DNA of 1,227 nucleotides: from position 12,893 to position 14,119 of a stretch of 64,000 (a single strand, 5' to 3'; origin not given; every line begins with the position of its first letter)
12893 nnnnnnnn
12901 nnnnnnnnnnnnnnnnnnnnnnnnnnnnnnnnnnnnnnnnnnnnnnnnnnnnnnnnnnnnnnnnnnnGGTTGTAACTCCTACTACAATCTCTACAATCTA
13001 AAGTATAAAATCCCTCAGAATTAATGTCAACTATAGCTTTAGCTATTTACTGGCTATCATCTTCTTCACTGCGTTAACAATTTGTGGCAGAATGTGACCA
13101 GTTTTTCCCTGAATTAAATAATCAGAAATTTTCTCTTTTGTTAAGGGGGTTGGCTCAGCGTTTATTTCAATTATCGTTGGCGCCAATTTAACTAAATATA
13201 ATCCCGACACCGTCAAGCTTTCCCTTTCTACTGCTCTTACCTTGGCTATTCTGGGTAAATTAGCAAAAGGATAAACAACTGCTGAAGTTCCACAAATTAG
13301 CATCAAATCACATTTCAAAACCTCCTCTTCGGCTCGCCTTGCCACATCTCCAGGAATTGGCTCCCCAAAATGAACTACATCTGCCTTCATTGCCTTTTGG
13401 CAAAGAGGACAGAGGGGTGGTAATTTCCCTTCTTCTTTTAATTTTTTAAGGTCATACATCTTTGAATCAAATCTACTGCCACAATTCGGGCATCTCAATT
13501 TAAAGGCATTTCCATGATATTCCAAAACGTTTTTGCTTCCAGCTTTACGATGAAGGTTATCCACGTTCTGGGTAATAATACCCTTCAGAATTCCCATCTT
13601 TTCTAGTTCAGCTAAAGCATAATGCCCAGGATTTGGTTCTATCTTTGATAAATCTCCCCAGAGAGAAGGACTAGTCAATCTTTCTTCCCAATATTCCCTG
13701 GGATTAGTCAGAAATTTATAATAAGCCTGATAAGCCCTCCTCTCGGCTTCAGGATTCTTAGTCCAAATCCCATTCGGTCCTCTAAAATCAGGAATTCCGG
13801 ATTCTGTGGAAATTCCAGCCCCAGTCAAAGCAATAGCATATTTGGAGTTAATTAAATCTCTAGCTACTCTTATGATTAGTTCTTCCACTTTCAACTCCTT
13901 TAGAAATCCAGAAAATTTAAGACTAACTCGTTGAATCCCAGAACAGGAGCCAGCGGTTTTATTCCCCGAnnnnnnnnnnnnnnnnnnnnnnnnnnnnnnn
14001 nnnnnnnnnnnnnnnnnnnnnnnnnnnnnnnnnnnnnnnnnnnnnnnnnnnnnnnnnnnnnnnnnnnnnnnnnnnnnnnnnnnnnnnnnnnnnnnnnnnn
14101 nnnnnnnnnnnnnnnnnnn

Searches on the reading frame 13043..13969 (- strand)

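Call 53: search_protein_families(library=pfam, proteins=[window:13043-13969:-], max_evalue=0.00001)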
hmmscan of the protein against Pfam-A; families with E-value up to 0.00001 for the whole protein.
window:13043-13969:- (308 aa): 1 family
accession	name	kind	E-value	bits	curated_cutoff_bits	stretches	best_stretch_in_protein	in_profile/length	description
PF02146.23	SIR2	-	4.9e-46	157.4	24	1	50-234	1-180/180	Sir2 family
